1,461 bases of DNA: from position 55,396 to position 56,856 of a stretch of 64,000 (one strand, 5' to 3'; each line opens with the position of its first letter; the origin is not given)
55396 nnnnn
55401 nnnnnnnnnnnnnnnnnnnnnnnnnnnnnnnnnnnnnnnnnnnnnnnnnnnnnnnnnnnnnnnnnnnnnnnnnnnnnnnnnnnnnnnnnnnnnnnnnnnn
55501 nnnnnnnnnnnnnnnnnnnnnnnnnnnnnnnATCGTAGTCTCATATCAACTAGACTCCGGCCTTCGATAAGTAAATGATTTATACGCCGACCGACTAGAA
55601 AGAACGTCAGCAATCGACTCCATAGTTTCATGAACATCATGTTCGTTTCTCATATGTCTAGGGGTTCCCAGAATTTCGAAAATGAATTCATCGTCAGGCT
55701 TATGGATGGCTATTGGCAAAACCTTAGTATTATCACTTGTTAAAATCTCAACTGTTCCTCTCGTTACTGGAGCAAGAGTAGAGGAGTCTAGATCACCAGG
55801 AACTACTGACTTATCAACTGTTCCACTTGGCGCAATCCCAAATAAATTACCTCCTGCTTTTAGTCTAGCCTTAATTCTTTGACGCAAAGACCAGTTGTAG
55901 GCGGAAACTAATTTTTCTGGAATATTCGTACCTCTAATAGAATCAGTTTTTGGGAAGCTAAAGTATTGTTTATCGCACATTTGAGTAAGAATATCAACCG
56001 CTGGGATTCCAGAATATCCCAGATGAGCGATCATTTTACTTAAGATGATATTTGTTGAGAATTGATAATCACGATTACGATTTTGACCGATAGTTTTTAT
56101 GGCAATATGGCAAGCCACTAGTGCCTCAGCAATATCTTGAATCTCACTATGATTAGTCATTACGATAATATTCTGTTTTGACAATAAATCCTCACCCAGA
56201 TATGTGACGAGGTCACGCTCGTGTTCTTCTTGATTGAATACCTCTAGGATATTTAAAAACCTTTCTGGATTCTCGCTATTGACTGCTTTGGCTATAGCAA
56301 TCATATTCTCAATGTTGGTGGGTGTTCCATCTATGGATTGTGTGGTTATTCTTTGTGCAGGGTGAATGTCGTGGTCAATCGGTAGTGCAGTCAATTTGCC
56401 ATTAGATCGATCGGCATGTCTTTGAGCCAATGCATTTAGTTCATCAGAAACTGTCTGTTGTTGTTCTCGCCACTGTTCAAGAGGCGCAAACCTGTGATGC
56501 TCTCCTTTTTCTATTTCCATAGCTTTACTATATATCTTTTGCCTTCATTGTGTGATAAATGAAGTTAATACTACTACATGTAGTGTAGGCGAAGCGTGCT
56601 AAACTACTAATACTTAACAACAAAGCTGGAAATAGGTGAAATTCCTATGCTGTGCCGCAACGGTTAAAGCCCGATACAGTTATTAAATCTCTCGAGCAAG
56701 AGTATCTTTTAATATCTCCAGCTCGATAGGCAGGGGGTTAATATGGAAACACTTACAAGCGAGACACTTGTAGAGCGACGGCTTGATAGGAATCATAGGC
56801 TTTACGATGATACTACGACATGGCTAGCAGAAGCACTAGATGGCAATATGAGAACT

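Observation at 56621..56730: Candidate cobalamin-class riboswitch in front of genes with no known B12 link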

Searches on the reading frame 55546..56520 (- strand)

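Call 6: search_protein_families(library=pfam, proteins=[window:55546-56520:-], max_evalue=0.01)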
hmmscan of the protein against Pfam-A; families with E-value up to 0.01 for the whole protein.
window:55546-56520:- (324 aa): 1 family
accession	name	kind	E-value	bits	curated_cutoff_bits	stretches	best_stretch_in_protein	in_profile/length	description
PF01553.26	Acyltransferase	-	0.003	17.8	23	0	213-272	81-131/132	Acyltransferase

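Call 7: search_protein_families(library=ncbifam, proteins=[window:55546-56520:-], max_evalue=0.01)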
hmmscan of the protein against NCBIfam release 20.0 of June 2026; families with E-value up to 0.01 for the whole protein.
window:55546-56520:- (324 aa): 0 families

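Call 54: search_protein_families(library=phrogs, proteins=[window:55546-56520:-], max_evalue=0.1)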
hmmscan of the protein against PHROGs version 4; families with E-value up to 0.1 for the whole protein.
window:55546-56520:- (324 aa): 0 families

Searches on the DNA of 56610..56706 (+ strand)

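Call 18: build_rna_model(alignment_id=A2, structure=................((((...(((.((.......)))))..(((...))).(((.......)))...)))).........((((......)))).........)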
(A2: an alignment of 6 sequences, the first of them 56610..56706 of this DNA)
Model R1 built from alignment A2 (6 sequences, 105 columns); structure: as given.
model positions 99; base pairs 19; branch points 3; effective number of sequences 1.17; information 0.59 bits per position. Calibrated on 0.2 Mb of random sequence (short: E-values are rough).
structure used (alignment columns):
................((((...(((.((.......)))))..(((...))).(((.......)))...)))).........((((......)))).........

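Call 21: search_with_rna_model(model_id=R1, sources=[window, L001, L002, L003, L004, L005, L006, L007, L008, L009, L010, L011, L012, L013, L014, L015, L016, L017, L018, L019, L020, L021, L022, L023, L024, L025, L026, L027, L028, L029, L030, L031, L032, L033, L034, L035, L036, L037, L038, L039, L040, L041, L042, L043, L044, L045, L046, L047, L048, L049, L050, L051, L052, L053, L054, L055, L056, L057, L058, L059, L060, L061, L062, L063, L064, L065, L066, L067], max_evalue=1, make_alignment=true)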
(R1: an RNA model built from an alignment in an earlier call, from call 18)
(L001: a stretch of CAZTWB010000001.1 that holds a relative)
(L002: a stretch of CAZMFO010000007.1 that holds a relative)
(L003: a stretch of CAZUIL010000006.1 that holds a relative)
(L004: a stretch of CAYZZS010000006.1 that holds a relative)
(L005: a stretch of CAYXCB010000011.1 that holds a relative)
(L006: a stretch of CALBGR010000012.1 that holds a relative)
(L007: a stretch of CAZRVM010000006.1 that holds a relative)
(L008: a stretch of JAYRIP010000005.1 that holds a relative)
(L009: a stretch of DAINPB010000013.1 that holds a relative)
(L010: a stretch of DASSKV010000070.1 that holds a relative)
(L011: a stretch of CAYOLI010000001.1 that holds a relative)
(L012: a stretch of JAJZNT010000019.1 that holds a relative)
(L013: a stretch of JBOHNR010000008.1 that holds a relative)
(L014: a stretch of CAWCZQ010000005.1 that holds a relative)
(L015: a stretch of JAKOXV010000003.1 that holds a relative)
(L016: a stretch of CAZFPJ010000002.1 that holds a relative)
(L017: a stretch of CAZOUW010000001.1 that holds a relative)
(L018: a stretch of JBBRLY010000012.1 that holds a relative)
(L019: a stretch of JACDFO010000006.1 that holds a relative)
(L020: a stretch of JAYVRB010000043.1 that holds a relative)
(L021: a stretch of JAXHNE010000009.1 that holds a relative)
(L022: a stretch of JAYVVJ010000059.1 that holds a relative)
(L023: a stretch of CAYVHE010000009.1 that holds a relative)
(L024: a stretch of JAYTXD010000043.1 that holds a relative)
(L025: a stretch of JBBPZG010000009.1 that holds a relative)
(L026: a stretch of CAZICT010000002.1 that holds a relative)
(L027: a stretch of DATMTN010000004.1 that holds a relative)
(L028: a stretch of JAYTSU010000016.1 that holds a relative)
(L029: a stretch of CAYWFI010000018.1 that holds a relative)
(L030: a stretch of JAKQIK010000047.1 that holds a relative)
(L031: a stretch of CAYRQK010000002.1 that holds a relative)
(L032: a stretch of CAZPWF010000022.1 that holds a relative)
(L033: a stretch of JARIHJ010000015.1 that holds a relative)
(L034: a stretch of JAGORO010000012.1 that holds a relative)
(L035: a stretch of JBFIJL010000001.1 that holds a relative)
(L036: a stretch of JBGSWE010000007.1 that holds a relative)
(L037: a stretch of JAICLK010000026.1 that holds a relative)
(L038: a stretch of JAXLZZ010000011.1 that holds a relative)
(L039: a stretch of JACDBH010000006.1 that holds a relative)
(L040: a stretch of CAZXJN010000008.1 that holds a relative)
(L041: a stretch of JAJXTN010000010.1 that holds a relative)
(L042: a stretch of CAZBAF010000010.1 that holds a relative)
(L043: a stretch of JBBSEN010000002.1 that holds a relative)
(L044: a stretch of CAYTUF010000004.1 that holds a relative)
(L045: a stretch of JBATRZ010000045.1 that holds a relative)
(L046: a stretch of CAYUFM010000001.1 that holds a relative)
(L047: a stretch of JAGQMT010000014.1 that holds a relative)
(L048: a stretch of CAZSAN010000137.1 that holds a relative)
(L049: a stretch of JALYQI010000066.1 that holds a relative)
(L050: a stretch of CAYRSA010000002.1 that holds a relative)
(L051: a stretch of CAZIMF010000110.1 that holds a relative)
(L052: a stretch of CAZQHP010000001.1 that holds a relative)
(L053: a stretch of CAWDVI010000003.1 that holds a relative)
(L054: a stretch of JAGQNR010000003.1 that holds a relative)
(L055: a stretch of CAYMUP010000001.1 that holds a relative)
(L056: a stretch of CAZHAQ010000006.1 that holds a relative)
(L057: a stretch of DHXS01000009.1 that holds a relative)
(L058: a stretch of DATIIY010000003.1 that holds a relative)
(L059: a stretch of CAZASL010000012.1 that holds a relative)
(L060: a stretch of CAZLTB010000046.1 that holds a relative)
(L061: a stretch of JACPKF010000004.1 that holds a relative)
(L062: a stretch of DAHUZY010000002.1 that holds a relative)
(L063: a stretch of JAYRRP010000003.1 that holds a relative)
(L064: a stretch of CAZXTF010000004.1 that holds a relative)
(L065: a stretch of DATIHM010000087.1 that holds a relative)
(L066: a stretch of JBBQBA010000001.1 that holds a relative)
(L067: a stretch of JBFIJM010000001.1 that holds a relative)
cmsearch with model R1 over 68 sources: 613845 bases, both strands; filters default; matches with E-value up to 1: 67.
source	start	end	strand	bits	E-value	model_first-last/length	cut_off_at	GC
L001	3869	3967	+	120.7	1.6e-26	1-99/99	no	0.38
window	56611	56709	+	120.1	2.2e-26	1-99/99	no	0.39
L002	3865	3962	+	114.4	5.9e-25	1-99/99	no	0.38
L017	3826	3925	+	107.7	2.8e-23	1-99/99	no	0.43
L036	3841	3940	+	105.2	1.1e-22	1-99/99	no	0.46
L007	3864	3962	+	102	7e-22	1-99/99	no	0.41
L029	2445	2543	+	101.4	9.5e-22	1-99/99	no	0.43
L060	1521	1621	+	98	6.7e-21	1-99/99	no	0.49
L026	3820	3921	+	96.6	1.5e-20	1-99/99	no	0.48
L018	3852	3952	+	96.4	1.7e-20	1-99/99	no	0.49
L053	3787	3888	+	95.6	2.7e-20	1-99/99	no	0.41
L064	3811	3912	+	94.6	4.7e-20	1-99/99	no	0.44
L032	2475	2574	+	93.6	8.7e-20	1-99/99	no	0.46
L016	3798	3900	+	93.5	9.1e-20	1-99/99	no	0.42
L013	3805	3903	+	92.7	1.4e-19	1-99/99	no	0.51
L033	2781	2880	+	91.5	2.8e-19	1-99/99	no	0.43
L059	3832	3930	+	91.2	3.3e-19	1-99/99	no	0.43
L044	3866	3962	+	90.7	4.5e-19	1-99/99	no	0.4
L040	3828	3929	+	90.4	5.2e-19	1-99/99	no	0.5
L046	3824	3924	+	89.8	7.5e-19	1-99/99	no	0.42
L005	3814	3912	+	89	1.2e-18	1-99/99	no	0.53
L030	3817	3919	+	88.6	1.4e-18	1-99/99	no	0.46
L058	3851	3950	+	88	2e-18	1-99/99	no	0.47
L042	3841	3939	+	86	6.3e-18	1-99/99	no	0.52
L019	3364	3477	+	83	3.6e-17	1-99/99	no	0.45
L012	3771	3888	+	78.8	4e-16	1-99/99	no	0.47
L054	3754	3877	+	77.2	9.9e-16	1-99/99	no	0.44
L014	3798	3909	+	75.6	2.4e-15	1-99/99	no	0.49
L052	3771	3893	+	75.4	2.8e-15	1-99/99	no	0.48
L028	3798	3911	+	75.1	3.2e-15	1-99/99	no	0.46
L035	3730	3860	+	74.1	5.8e-15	1-99/99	no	0.44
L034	3813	3939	+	74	6e-15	1-99/99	no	0.43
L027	3841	3955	+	73.4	8.7e-15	1-99/99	no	0.44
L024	3826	3944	+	72.4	1.5e-14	1-99/99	no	0.45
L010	1098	1223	+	71.8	2.1e-14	1-99/99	no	0.45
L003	3816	3956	+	70.6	4.2e-14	1-99/99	no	0.52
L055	3788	3901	+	69.8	6.6e-14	1-99/99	no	0.48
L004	3838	3953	+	68.6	1.3e-13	1-99/99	no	0.51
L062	3786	3905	+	68.4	1.4e-13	1-99/99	no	0.47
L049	3779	3895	+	67.9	1.9e-13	1-99/99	no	0.44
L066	3770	3888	+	67.4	2.7e-13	1-99/99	no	0.39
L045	723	824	+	65.6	7.3e-13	1-99/99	no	0.47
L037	3633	3760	+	65.5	7.8e-13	1-99/99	no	0.52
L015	3796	3912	+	64.9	1.1e-12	1-99/99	no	0.48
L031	3806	3951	+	64.7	1.2e-12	1-99/99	no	0.48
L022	2950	3069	+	63.7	2.1e-12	1-99/99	no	0.45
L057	3818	3944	+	63.7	2.2e-12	1-99/99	no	0.5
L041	3839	3956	+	62.7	3.8e-12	1-99/99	no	0.49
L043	3840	3955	+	62.5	4.2e-12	1-99/99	no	0.48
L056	3794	3929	+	62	5.8e-12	1-99/99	no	0.45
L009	3824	3952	+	60.1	1.7e-11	1-99/99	no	0.53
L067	3823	3951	+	59.1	3e-11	1-99/99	no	0.41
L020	3783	3900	+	57.1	9.4e-11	1-99/99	no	0.45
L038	3810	3945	+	56.8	1.1e-10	1-99/99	no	0.47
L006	3761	3912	+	56.4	1.4e-10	1-99/99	no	0.47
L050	3840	3961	+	54.3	4.6e-10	1-99/99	no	0.44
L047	1142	1341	+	50.7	3.6e-09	1-99/99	no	0.37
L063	3747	3900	+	48.7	1.1e-08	1-99/99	no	0.47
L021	3733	3905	+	44.6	1.2e-07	1-99/99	no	0.47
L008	3747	3911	+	43.7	1.9e-07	1-99/99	no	0.44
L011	3845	3961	+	43.3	2.5e-07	1-99/99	no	0.44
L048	247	347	+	34.7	3.2e-05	1-99/99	no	0.5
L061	3816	3899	+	33.4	6.9e-05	15-70/99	no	0.56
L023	549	637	+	32.4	0.00012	1-99/99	no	0.37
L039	2392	2485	+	31.5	0.0002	1-99/99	no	0.45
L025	1385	1492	+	25.1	0.008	1-99/99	no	0.43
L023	675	740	+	19.5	0.19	1-99/99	no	0.36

Alignment A3: 67 matches aligned to the model, 250 columns, each read 5' to 3' on its own strand. Consensus structure (alignment columns), stored with it:
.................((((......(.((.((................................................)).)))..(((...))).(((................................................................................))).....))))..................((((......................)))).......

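Call 47: search_with_rna_model(model_id=R1, sources=[L068, L071], max_evalue=1, show_alignments=2)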
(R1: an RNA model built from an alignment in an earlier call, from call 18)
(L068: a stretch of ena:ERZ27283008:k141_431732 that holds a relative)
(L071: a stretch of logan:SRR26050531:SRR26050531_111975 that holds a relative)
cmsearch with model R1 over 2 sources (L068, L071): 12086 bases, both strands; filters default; matches with E-value up to 1: 3.
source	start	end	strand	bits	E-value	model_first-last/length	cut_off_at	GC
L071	499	613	+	68.5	2.8e-15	1-99/99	no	0.48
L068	3836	3939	+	63.8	3.9e-14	1-99/99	no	0.46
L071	1429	1489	+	11.1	0.46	1-99/99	no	0.44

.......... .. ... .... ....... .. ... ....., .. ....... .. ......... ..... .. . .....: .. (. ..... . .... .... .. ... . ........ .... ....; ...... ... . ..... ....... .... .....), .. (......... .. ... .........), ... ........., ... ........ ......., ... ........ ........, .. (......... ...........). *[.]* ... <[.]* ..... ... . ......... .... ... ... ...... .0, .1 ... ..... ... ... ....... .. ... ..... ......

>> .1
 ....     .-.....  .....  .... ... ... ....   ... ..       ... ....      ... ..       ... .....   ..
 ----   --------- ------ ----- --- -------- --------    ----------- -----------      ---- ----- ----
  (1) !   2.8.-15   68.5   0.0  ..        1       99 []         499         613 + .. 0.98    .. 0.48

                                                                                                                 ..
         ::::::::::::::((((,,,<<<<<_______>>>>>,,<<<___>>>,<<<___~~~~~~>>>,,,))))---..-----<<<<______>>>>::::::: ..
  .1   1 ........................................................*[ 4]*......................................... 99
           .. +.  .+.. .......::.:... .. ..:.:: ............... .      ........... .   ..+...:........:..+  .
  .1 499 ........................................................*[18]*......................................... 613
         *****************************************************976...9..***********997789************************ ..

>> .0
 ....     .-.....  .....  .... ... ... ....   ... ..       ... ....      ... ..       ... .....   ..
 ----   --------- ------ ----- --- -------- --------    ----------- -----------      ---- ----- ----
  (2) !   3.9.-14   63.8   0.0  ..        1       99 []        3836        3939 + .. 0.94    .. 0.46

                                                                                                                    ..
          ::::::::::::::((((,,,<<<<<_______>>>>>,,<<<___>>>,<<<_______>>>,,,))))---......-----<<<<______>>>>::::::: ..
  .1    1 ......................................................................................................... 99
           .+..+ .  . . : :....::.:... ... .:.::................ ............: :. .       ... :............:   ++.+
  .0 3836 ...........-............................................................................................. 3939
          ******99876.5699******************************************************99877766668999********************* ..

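Call 57: search_with_rna_model(model_id=R1, sources=[L072, L073, L074, L075, L076, L077, L078, L079, L080, L081, L082, L083, L084, L085, L086, L087, L088, L089, L090, L091, L092, L093, L094, L095, L096, L097, L098, L099, L100, L101, L102, L103, L104, L105, L106, L107, L108, L109, L110, L111, L112, L113, L114, L115, L116, L117, L118, L119, L120, L121, L122, L123, L124, L125, L126, L127, L128, L129, L130, L131, L132, L133, L134, L135, L136, L137, L138, L139, L140, L141, L142, L143, L144, L145, L146, L147, L148, L149, L150, L151], max_evalue=0.01)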
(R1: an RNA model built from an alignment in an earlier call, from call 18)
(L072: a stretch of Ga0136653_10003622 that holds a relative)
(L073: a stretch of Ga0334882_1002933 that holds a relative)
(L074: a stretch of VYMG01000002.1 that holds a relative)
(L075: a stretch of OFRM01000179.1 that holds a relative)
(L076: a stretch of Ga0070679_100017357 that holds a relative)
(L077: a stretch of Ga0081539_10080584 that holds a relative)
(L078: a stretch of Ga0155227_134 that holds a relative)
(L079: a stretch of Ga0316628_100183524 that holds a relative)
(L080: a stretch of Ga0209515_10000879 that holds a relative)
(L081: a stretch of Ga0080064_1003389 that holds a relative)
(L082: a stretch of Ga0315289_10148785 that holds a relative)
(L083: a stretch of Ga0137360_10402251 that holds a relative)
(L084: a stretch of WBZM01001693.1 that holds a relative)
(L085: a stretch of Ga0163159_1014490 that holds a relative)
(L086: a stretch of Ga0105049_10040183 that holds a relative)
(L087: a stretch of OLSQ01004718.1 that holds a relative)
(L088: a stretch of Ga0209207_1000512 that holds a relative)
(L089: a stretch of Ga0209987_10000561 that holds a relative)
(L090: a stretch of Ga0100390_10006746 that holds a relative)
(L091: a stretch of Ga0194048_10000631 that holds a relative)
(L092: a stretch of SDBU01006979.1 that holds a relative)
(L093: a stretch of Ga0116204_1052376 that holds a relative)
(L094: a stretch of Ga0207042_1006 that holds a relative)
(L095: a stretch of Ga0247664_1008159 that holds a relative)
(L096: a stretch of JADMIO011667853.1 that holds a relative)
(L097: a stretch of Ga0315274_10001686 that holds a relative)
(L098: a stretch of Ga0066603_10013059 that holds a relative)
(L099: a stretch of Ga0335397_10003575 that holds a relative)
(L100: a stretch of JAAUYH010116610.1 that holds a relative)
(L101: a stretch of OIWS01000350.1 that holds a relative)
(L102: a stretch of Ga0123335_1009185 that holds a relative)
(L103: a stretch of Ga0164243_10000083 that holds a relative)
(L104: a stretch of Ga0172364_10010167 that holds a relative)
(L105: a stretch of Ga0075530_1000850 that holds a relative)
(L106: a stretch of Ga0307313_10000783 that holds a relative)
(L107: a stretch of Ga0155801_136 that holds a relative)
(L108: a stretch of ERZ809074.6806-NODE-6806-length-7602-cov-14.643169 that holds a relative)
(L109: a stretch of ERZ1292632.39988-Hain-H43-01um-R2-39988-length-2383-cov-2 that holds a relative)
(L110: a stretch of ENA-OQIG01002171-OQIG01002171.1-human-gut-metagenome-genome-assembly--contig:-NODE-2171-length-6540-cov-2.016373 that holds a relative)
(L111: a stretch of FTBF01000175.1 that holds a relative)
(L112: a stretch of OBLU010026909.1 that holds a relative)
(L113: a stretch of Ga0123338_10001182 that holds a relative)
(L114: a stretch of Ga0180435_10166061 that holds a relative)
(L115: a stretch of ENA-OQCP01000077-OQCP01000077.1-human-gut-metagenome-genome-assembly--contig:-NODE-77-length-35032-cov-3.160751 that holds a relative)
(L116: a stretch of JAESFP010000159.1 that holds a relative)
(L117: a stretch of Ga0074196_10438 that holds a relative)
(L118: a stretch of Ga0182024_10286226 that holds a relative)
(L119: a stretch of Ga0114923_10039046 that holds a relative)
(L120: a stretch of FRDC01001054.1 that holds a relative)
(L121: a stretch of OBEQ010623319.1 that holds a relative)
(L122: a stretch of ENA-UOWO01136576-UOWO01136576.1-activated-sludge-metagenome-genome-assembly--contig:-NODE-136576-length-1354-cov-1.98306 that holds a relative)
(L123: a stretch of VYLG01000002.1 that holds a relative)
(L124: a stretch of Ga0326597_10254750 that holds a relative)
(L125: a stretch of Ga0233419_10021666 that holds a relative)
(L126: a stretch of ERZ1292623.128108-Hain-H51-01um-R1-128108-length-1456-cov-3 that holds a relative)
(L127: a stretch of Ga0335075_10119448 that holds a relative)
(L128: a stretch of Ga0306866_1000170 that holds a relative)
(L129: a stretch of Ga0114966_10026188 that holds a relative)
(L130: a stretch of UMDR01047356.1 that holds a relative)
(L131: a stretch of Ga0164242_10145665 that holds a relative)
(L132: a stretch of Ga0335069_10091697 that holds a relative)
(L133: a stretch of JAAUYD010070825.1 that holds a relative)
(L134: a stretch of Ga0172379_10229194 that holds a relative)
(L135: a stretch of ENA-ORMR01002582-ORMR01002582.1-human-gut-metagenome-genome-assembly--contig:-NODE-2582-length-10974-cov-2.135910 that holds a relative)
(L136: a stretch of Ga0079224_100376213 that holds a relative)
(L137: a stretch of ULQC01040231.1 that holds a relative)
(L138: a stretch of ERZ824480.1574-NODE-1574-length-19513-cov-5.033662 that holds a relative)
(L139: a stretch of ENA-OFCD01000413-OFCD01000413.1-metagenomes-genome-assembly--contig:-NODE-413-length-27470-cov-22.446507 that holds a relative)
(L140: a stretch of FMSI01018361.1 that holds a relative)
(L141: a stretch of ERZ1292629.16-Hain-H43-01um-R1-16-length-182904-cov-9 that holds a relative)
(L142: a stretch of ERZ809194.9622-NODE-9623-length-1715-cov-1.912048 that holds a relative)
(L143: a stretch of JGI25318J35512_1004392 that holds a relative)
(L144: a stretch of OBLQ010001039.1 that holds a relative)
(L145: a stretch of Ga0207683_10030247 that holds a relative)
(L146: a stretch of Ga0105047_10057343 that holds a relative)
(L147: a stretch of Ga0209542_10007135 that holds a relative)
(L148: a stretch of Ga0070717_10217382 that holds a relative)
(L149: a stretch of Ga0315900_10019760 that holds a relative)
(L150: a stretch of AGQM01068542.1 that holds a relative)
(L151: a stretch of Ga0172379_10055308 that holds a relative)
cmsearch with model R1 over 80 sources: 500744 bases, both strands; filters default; matches with E-value up to 0.01: 52.
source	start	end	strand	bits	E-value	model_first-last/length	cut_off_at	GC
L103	5738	5836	-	88.5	1.3e-18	1-99/99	no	0.44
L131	565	662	-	86.4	4.2e-18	1-99/99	no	0.48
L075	2517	2659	+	73.3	7.2e-15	1-99/99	no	0.47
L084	5724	5834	+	67.9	1.6e-13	1-99/99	no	0.49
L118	1933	2054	+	65.4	6.7e-13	1-99/99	no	0.47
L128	11899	12017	+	64.2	1.3e-12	1-99/99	no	0.39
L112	3342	3461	-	63.5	1.9e-12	1-99/99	no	0.48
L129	791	914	+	62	4.7e-12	1-99/99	no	0.39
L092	8524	8624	+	59.4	2.1e-11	1-99/99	no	0.45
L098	2038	2140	+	58.1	4.4e-11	1-99/99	no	0.48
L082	240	343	+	56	1.4e-10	1-99/99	no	0.42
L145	2649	2778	-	54.9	2.7e-10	1-99/99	no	0.48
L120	5829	5931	-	54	4.4e-10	1-99/99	no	0.56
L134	905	1024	-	52.3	1.2e-09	1-99/99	no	0.41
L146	3217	3333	+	51.1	2.4e-09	1-99/99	no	0.49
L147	3765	3871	-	51.1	2.4e-09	1-99/99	no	0.42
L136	1030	1136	+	50.3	3.8e-09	1-99/99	no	0.54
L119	2596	2696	-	49.7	5.1e-09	1-99/99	no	0.43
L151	2157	2204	-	47.5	1.8e-08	19-66/99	no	0.56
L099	1558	1609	-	44.2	1.2e-07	17-68/99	no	0.48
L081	10868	10968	-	43.6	1.6e-07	1-99/99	no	0.44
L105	566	674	+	41.5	5.6e-07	1-99/99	no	0.46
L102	1104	1227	+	40.6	9.3e-07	1-99/99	no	0.4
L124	789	906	+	39.6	1.6e-06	1-99/99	no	0.49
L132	865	947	+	38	4.1e-06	1-99/99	no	0.42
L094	1279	1393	-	36.7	8.8e-06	1-99/99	no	0.56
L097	573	706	+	36.3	1.1e-05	1-99/99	no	0.54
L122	1159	1290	+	35.3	1.9e-05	1-99/99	no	0.39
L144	4051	4101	-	35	2.3e-05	18-67/99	no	0.65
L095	1808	1932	-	34.7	2.7e-05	1-99/99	no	0.55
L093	933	1062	-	34.5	3.1e-05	1-99/99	no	0.35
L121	2089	2186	+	34.5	3.1e-05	1-99/99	no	0.41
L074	5764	5856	+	34.3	3.5e-05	1-99/99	no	0.57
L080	5072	5186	-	34.2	3.5e-05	1-99/99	no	0.51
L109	152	275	+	34.2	3.6e-05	1-99/99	no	0.52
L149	4280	4387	+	34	4.2e-05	1-99/99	no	0.5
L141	7431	7549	+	32.7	8.6e-05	1-99/99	no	0.47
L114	119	240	+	32.6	9.1e-05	1-99/99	no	0.46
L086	362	459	+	31.6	0.00016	1-99/99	no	0.45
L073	4746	4794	-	30.3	0.00034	17-68/99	no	0.59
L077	1594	1712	+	29.9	0.00042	1-99/99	no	0.42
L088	2950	3087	+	29.9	0.00043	1-99/99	no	0.59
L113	3063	3130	+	28.7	0.00082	18-67/99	no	0.56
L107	3928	3970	+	27.4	0.0017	22-64/99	no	0.58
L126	715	829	+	27.3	0.0019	1-99/99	no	0.52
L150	634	679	-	27.1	0.002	18-67/99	no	0.61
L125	1083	1129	+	27.1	0.002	18-67/99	no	0.7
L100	1570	1659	+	25.9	0.0042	1-99/99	no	0.4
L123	2866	2969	+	25.8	0.0043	1-99/99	no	0.57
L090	6583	6678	-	25.7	0.0047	1-99/99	no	0.53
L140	1854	1912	-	25.4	0.0054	18-67/99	no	0.59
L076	6856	6966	-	24.8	0.0075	1-99/99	no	0.51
